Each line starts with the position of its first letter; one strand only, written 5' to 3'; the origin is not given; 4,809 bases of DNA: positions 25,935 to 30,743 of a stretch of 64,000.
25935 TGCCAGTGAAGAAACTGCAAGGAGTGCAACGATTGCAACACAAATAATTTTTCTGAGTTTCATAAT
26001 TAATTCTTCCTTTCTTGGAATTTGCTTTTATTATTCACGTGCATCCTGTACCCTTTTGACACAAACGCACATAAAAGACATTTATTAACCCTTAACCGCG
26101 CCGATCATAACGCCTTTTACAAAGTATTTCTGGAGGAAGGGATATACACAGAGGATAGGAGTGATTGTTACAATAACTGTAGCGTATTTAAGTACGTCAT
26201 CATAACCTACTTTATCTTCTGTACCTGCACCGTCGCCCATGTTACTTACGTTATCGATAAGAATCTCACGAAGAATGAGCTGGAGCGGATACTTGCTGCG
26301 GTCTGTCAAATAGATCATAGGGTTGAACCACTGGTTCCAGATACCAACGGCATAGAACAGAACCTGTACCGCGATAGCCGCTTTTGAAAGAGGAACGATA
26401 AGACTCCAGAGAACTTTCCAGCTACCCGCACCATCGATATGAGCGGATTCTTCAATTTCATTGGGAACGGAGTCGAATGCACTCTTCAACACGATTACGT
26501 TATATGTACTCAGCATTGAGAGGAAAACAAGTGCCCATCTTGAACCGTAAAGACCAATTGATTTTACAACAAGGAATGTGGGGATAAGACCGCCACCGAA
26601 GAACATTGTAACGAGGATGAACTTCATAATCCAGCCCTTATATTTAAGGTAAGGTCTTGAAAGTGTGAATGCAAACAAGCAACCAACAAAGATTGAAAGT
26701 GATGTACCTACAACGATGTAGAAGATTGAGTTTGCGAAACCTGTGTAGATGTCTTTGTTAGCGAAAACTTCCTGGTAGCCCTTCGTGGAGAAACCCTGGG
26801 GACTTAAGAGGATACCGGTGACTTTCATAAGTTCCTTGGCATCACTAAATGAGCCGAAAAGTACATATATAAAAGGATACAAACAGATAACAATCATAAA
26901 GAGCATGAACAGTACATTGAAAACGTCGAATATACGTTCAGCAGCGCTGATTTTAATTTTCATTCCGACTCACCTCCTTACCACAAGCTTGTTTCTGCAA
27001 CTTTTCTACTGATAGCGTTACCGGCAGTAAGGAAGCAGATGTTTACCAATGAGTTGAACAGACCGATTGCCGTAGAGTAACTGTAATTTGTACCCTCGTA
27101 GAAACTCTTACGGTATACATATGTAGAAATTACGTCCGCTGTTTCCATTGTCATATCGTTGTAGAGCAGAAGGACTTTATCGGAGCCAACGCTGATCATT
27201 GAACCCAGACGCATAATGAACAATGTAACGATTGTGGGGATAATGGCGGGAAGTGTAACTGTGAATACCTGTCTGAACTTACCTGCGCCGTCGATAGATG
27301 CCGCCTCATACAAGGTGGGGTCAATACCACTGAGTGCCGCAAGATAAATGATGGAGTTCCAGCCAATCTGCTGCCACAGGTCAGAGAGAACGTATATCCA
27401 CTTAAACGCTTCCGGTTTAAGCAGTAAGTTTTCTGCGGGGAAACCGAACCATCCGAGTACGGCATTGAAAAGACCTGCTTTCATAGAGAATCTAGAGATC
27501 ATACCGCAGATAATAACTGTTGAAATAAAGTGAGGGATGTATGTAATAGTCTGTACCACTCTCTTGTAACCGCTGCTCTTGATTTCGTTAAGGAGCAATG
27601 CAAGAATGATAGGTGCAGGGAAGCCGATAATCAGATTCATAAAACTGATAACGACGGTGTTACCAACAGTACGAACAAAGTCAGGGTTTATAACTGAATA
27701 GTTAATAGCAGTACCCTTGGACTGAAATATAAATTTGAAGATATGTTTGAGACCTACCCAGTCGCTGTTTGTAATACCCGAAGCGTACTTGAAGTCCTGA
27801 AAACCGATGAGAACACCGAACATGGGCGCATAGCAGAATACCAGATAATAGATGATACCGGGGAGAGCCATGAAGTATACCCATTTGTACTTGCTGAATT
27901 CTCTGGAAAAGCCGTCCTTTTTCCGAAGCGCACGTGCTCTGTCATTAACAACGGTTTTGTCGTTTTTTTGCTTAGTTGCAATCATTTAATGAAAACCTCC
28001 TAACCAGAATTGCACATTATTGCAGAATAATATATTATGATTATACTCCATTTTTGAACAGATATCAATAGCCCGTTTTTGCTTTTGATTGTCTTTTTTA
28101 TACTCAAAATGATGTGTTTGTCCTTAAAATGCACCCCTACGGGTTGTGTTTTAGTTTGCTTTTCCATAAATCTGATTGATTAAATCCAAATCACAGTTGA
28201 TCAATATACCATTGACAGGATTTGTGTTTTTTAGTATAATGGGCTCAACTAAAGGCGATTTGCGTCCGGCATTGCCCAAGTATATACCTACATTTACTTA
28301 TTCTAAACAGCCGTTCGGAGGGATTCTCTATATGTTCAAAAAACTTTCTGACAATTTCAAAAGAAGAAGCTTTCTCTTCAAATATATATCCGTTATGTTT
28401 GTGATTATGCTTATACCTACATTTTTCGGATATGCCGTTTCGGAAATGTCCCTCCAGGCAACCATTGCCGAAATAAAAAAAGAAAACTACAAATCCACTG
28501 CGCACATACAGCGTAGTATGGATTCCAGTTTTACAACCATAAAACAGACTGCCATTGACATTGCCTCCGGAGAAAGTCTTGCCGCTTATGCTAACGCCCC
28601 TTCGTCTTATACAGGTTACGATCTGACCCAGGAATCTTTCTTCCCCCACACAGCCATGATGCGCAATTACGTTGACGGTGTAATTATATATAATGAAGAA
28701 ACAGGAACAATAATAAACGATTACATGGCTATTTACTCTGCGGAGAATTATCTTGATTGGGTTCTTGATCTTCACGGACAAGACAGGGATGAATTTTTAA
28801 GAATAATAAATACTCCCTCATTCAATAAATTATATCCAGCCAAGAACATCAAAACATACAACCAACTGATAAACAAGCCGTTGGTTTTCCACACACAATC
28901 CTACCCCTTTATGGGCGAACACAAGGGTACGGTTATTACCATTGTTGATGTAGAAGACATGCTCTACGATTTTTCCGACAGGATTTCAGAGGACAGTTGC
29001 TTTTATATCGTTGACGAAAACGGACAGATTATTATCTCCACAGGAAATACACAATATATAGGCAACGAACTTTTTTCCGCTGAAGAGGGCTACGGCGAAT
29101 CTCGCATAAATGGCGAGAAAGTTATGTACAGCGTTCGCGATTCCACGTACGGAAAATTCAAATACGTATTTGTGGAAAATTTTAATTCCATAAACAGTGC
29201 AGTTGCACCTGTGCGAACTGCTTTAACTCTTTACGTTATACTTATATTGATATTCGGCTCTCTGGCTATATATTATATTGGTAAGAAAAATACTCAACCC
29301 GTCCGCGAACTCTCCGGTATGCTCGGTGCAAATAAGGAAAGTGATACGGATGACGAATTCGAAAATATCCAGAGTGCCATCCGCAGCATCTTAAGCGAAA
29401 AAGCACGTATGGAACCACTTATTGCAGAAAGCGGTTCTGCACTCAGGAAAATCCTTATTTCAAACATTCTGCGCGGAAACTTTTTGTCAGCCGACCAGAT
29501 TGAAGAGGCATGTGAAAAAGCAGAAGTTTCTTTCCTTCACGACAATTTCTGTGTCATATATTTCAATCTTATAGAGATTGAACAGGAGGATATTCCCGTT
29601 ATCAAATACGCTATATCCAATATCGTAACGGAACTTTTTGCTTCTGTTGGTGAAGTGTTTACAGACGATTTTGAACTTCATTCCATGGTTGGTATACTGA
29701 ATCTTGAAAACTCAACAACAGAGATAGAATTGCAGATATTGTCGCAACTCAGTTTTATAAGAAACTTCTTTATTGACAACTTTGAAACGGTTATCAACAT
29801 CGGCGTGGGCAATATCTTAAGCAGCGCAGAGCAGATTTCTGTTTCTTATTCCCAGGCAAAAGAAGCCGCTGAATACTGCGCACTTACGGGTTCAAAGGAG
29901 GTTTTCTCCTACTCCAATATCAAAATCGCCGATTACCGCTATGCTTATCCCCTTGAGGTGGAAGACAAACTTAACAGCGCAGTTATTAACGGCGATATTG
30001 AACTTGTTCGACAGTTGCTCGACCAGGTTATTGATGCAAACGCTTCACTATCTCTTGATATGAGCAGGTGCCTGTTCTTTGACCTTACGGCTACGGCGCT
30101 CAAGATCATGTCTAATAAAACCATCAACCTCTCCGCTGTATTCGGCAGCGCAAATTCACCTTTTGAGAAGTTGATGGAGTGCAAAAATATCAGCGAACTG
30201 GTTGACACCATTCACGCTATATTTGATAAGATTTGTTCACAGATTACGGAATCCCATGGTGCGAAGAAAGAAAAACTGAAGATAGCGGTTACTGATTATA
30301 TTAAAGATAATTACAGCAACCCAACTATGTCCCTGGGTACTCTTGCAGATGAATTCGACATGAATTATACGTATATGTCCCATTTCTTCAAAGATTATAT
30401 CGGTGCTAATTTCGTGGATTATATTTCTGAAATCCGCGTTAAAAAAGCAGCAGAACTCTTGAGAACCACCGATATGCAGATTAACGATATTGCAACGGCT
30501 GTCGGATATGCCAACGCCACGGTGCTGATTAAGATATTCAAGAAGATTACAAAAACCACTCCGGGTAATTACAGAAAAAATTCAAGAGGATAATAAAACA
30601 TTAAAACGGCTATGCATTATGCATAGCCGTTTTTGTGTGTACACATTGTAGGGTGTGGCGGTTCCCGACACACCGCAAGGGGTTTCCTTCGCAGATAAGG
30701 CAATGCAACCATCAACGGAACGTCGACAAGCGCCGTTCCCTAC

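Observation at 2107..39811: Family of GTAGGG-anchored GC-rich hairpins (REP-like) in seven intergenic arrays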

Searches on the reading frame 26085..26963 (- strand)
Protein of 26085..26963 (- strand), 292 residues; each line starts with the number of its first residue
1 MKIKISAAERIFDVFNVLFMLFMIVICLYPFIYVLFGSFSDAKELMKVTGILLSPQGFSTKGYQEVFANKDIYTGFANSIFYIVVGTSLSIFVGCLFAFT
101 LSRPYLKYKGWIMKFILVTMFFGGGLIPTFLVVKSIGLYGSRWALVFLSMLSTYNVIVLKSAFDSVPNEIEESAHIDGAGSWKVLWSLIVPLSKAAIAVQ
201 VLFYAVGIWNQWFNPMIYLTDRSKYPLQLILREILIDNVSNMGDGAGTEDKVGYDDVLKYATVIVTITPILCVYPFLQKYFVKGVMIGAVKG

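Call 14: search_protein_families(library=pfam, proteins=[window:26085-26963:-])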
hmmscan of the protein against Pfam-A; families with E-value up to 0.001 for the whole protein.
window:26085-26963:- (292 aa): 1 family
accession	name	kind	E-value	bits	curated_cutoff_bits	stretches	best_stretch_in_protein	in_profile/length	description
PF00528.27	BPD_transp_1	-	2.4e-10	40.9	26.4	1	92-285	3-182/184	Binding-protein-dependent transport system inner membrane component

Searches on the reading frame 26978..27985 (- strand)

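Call 14: search_protein_families(library=pfam, proteins=[window:26978-27985:-])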
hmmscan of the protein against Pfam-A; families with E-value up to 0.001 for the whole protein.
window:26978-27985:- (335 aa): 1 family
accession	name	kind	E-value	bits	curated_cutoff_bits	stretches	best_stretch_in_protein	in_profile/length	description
PF00528.27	BPD_transp_1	-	1.5e-14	54.6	26.4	1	121-329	1-182/184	Binding-protein-dependent transport system inner membrane component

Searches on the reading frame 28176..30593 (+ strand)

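Call 14: search_protein_families(library=pfam, proteins=[window:28176-30593:+])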
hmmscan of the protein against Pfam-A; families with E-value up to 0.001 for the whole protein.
window:28176-30593:+ (805 aa): 2 families
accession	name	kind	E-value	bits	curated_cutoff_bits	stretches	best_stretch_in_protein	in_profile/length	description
PF12833.13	HTH_18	-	2.4e-19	69.9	33.6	1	723-801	1-79/80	Helix-turn-helix domain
PF00165.29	HTH_AraC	-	6.1e-10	39.4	26.6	1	762-801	1-42/42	Bacterial regulatory helix-turn-helix proteins, AraC family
